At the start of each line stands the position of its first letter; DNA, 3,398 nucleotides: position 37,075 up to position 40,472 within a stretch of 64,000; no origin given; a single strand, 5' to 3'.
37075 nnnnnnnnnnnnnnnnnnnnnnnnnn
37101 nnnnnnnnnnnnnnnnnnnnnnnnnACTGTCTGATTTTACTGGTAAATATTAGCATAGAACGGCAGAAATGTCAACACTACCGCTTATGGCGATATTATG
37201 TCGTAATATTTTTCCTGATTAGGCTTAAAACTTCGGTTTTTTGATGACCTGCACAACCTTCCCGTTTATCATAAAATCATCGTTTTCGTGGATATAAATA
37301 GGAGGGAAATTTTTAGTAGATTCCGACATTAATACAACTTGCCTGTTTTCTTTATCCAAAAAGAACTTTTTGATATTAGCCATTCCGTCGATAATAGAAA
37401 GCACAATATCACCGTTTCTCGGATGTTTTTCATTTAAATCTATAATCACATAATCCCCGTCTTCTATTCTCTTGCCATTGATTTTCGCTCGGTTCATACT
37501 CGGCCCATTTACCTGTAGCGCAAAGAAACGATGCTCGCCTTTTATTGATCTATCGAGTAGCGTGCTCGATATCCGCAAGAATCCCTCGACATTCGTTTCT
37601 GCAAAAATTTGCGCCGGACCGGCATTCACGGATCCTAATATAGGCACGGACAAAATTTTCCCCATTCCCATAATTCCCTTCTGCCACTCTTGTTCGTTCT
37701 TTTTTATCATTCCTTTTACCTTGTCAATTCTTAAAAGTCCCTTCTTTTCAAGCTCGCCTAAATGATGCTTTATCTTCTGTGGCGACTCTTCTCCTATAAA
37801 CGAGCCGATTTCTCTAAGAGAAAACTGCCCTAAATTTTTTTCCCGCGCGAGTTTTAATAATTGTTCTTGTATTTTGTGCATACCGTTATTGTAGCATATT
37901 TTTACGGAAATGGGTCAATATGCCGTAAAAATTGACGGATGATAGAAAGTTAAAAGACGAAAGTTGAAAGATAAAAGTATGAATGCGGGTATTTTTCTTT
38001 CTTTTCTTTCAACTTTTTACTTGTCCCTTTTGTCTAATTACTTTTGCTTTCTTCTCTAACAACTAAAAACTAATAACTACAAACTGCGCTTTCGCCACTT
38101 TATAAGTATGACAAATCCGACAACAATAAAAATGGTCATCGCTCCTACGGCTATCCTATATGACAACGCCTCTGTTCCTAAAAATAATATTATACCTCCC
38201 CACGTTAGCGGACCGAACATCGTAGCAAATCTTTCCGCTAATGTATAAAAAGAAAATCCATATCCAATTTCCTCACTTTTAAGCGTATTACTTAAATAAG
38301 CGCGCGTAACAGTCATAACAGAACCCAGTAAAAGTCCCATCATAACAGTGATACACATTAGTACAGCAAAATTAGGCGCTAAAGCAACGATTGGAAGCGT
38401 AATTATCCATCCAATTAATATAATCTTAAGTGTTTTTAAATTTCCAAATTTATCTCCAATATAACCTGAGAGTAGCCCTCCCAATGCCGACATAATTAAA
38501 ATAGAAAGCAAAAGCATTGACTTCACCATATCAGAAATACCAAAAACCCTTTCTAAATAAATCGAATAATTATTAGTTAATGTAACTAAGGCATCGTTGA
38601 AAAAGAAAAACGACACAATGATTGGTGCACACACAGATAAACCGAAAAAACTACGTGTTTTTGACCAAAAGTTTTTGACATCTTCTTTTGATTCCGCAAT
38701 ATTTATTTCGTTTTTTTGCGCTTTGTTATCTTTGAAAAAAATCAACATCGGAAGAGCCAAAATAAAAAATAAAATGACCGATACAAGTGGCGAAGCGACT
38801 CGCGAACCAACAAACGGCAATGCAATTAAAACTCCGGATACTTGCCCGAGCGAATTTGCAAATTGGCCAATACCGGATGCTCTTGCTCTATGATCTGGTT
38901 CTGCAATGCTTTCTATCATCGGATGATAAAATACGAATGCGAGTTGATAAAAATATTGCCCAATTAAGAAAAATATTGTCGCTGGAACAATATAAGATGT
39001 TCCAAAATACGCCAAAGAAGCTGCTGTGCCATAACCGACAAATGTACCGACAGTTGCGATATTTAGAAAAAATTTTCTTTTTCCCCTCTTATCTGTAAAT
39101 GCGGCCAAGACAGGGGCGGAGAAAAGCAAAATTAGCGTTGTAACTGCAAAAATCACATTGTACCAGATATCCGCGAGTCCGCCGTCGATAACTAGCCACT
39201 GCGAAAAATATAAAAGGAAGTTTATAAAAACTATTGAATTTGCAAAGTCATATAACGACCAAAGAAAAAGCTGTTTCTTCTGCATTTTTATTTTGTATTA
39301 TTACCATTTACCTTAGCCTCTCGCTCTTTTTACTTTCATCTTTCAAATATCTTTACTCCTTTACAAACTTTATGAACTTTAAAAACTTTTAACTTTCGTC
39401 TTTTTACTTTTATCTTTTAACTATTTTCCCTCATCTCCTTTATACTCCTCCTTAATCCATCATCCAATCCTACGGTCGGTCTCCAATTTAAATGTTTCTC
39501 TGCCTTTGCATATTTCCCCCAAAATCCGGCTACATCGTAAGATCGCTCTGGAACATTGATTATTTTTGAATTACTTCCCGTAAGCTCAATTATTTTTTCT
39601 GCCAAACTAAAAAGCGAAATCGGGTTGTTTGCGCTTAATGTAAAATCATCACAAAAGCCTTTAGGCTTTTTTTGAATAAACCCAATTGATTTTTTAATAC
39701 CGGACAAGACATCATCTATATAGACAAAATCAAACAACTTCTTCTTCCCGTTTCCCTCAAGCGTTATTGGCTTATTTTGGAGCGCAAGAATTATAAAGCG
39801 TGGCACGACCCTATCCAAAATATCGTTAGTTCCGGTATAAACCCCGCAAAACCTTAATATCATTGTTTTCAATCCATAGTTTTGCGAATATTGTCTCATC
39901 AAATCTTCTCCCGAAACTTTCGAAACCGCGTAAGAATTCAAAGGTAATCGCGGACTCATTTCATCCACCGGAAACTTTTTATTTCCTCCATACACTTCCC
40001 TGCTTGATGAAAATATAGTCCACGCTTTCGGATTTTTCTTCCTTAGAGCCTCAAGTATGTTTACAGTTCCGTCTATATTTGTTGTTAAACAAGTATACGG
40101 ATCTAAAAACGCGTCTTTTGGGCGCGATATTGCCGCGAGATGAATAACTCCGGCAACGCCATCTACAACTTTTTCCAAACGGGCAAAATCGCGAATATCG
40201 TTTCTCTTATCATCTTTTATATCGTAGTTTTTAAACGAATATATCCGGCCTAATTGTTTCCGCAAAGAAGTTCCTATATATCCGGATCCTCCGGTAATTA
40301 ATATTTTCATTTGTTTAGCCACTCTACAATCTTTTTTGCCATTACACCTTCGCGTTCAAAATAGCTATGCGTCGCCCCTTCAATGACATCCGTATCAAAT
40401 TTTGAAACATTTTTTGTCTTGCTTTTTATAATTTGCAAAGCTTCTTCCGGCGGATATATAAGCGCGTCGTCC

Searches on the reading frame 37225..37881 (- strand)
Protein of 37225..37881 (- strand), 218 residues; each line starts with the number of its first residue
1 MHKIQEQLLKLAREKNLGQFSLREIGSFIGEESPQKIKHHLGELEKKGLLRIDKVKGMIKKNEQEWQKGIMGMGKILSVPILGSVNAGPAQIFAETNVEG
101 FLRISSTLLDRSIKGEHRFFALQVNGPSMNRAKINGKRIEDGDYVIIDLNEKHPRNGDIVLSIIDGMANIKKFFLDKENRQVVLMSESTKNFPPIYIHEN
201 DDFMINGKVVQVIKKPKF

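Call 51: search_protein_families(library=pfam, proteins=[window:37225-37881:-], max_evalue=0.001)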
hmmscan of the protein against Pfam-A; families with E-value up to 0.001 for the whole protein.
window:37225-37881:- (218 aa): 2 families
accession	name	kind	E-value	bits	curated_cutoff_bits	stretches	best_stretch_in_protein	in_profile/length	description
PF00717.28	Peptidase_S24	-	1.8e-20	73.2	23.3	1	80-210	1-116/116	Peptidase S24-like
PF01726.22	LexA_DNA_bind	-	9.1e-06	25.8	23.7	1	21-54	27-60/65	LexA DNA binding domain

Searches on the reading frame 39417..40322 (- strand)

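Call 51: search_protein_families(library=pfam, proteins=[window:39417-40322:-], max_evalue=0.001)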
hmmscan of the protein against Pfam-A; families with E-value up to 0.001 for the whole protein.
window:39417-40322:- (301 aa): 6 families
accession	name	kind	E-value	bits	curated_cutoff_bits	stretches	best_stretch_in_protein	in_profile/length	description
PF01370.27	Epimerase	-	1.2e-36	126.8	20.9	1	7-211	1-223/240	NAD dependent epimerase/dehydratase family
PF16363.11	GDP_Man_Dehyd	-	2.2e-36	126.4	27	1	41-292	59-331/332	GDP-mannose 4,6 dehydratase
PF04321.23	RmlD_sub_bind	-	3.3e-17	62.9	27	1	5-166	1-156/287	RmlD substrate binding domain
PF01073.25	3Beta_HSD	-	7.7e-15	55.1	22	1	20-205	13-221/280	3-beta hydroxysteroid dehydrogenase/isomerase family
PF07993.18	NAD_binding_4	-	1.2e-08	34.9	20.1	1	49-205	82-254/258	Male sterility protein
PF02719.21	Polysacc_synt_2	-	2.2e-08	34.1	20.2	1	41-253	61-252/293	Polysaccharide biosynthesis protein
